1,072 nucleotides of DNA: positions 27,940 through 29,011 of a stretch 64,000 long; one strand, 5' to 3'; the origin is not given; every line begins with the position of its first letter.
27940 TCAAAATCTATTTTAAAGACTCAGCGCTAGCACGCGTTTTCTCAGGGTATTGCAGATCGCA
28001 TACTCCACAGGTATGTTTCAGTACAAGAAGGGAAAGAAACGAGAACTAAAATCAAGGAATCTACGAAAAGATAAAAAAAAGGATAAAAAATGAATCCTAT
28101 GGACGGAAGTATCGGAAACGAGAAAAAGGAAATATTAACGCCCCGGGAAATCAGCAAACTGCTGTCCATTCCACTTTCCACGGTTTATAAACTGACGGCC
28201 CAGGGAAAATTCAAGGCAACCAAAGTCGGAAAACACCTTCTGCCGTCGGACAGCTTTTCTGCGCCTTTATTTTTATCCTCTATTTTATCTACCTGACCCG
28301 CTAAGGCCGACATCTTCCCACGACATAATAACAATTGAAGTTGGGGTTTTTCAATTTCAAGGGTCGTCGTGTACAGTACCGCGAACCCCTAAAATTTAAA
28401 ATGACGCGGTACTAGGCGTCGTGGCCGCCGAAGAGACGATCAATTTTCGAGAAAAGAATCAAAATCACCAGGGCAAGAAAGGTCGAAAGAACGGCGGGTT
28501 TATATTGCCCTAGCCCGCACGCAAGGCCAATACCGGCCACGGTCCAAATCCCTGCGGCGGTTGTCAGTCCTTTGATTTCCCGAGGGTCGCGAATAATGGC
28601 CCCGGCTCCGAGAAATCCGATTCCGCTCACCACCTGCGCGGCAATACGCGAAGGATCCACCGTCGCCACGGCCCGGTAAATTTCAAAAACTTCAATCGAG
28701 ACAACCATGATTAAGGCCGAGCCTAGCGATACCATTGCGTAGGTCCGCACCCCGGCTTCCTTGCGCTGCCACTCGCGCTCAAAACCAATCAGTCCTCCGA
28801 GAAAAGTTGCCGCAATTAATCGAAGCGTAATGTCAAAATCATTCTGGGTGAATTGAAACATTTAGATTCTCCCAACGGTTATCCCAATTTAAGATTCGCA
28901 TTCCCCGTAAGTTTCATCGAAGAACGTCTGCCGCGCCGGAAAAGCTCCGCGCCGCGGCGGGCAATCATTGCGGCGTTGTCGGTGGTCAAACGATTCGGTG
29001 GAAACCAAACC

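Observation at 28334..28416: Novel ~85-nt double-hairpin repeat with complementary loops (copy A, at the MgtC-like stop codon)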

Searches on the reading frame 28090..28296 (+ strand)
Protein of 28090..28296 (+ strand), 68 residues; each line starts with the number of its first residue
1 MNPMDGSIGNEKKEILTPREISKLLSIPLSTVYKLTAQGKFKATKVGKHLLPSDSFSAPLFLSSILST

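Call 19: search_protein_families(library=pfam, proteins=[window:28090-28296:+])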
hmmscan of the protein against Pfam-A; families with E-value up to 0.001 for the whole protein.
window:28090-28296:+ (68 aa): 1 family
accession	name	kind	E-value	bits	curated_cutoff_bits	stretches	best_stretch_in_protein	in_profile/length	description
PF12728.13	HTH_17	-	3.2e-08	34.1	27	1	16-50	2-36/51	Helix-turn-helix domain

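Call 60: search_protein_families(library=ncbifam, proteins=[window:28090-28296:+])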
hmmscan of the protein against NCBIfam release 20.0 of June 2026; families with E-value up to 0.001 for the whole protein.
window:28090-28296:+ (68 aa): 1 family
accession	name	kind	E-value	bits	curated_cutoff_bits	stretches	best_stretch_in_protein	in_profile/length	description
TIGR01764.1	excise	domain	4.1e-09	36.7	28.8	1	16-50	2-36/49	excisionase family DNA-binding protein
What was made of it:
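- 28090..28296 (+): Small excisionase-family HTH_17 ORF just upstream of copy A. It is a neighbour and not shown to be part of the element. Pfam HTH_17 and TIGR01764 (calls 19, 60).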

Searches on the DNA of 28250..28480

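Call 10: search_rna_families(source=window, start=28250, end=28480, threshold=evalue, max_evalue=10)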
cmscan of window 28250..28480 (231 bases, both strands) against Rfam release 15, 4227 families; matches with E-value up to 10: 2.
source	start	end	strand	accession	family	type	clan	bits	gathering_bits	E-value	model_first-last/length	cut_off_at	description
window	28315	28366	+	RF04037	mir-7911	Gene; miRNA;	-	14.3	60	5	1-63/63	no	mir-7911 microRNA precursor family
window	28424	28440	-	RF01716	PhotoRC-I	Cis-reg;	-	9.8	45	4.4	28-44/44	no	PhotoRC-I RNA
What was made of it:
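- On Known Rfam RNA family: At E<=10 there are only chance-level hits (mir-7911 at 14 bits, PhotoRC-I at 10 bits) (call 10).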

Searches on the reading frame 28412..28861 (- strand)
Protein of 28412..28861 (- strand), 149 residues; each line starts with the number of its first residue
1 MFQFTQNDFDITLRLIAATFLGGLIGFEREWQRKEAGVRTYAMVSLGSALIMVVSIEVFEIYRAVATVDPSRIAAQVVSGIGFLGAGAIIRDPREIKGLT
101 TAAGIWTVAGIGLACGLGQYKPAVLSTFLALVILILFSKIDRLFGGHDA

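Call 15: find_encoding_contigs(protein=window:28412-28861:-, flank=10000, max_places=10)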
Protein window:28412-28861:- (149 aa): 1 contig read that carries it; 1 place shown.
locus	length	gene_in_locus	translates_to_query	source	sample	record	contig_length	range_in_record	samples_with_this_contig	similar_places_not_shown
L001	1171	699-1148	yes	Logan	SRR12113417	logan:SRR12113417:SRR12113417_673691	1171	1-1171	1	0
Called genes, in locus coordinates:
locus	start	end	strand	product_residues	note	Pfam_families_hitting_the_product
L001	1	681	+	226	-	?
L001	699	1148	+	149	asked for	PF02308:MgtC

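Call 19: search_protein_families(library=pfam, proteins=[window:28412-28861:-])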
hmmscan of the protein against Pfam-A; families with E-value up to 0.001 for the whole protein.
window:28412-28861:- (149 aa): 1 family
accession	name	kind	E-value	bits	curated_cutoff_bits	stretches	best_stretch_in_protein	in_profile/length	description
PF02308.21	MgtC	-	7.7e-43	146.1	31.4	1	15-142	1-120/121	MgtC family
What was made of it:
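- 28412..28861 (-): mgtC (MgtC/SapB family, 149 aa). In its TAG stop (28412-28414), T and A are the target TA and G is the last base of the MITE. Pfam MgtC E=8e-43 (call 19).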

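Call 31: find_homologous_proteins(query=window:28412-28861:-, max_evalue=1e-20)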
Query window:28412-28861:- (149 aa): 7743 proteins with E <= 1e-20 among 8000 candidates; the best 120 are listed.
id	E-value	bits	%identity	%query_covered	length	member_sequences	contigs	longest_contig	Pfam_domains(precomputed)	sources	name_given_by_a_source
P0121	1.4e-88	312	100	100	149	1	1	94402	PF02308.22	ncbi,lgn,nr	ncbi:MAG: MgtC/SapB family protein [Candidatus Omnitrophica bacterium]|nr:MgtC/SapB family protein [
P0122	7.4e-71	255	85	96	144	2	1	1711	PF02308.22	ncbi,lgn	-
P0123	6.7e-70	252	79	100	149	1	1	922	PF02308.22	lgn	-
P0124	3.7e-68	246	77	100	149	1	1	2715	PF02308.22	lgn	-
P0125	1.8e-67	244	74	99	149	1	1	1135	PF02308.22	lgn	-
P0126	1.5e-66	241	74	100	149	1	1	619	PF02308.22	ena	-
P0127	4.7e-64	233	76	99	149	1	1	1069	PF02308.22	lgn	-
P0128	1.4e-63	231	77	99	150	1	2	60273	PF02308.22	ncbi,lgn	-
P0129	2.8e-63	230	76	99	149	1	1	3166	PF02308.22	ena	-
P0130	6.4e-63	229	73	99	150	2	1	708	PF02308.22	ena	-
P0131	6.8e-63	229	72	99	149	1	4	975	PF02308.22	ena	-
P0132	2.6e-62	227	73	99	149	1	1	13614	PF02308.22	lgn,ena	-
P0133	5.1e-62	226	72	99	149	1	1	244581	PF02308.22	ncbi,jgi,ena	-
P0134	6.1e-62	226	73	100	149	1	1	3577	PF02308.22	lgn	-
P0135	6.6e-62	226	74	99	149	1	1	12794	PF02308.22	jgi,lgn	jgi:putative Mg2+ transporter-C (MgtC) family protein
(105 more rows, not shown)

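Call 33: find_encoding_contigs(protein=P0122, flank=10000, max_places=4)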
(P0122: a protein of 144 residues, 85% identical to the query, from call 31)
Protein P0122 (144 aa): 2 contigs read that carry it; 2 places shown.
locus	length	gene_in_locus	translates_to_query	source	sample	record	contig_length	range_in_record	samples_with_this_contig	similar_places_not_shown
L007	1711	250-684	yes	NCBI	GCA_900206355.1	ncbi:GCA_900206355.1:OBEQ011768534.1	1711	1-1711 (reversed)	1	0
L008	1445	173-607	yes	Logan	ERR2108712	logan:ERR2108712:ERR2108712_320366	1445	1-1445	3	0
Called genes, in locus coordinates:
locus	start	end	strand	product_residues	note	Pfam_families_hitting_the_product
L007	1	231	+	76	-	?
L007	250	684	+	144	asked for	PF02308:MgtC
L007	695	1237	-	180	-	PF13517:FG-GAP_3 (faint)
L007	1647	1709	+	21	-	?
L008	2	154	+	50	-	?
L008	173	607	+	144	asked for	PF02308:MgtC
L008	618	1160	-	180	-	PF13517:FG-GAP_3 (faint)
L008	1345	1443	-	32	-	?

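Call 34: find_encoding_contigs(protein=P0128, flank=10000, max_places=4)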
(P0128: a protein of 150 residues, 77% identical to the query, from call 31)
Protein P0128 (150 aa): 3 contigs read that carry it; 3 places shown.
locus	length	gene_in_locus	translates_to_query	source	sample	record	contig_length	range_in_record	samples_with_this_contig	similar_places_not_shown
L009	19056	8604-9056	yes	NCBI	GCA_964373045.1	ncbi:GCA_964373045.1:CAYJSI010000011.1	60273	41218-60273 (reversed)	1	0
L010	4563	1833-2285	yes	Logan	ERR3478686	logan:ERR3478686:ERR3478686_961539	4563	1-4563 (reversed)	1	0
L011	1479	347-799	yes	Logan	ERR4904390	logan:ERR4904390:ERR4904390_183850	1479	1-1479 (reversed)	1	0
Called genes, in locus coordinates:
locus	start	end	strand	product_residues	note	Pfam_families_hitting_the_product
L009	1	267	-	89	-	?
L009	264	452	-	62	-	PF12728:HTH_17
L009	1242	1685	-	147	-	PF11645:PDDEXK_5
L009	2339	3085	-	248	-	PF06778:Chlor_dismutase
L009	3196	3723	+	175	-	PF00293:NUDIX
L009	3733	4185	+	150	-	PF04140:ICMT (weak), PF04191:PEMT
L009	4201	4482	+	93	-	PF02686:GatC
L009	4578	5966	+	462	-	PF01425:Amidase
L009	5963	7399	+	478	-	PF02934:GatB_N, PF02637:GatB_Yqey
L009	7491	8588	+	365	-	PF00814:TsaD, PF22521:HypF_C_2 (weak)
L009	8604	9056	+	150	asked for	PF02308:MgtC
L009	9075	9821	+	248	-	PF00731:AIRC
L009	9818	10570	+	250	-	PF01969:Ni_insertion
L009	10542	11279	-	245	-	PF02535:Zip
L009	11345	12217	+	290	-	PF01634:HisG, PF08029:HisG_C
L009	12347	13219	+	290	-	PF00288:GHMP_kinases_N, PF08544:GHMP_kinases_C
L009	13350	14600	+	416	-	PF06689:zf-C4_ClpX, PF05496:RuvB_N (weak), PF00004:AAA, PF07724:AAA_2, PF07728:AAA_5 (faint), PF10431:ClpB_D2-small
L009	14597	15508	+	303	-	PF00528:BPD_transp_1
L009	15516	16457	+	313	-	PF00528:BPD_transp_1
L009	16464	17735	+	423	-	PF00483:NTP_transferase, PF01128:IspD, PF12804:NTP_transf_3, PF25087:GMPPB_C, PF00132:Hexapep, PF25084:LbH_EIF2B (weak), PF00132:Hexapep, PF00132:Hexapep, +1 more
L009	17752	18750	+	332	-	PF13793:Pribosyltran_N, PF00156:Pribosyltran, PF14572:Pribosyl_synth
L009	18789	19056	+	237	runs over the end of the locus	PF01386:Ribosomal_L25p, PF14693:Ribosomal_TL5_C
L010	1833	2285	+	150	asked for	PF02308:MgtC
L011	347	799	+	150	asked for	PF02308:MgtC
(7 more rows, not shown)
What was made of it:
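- Synteny: the TsaD-MgtC...Zip-HisG gene order is conserved in L009 (call 34).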
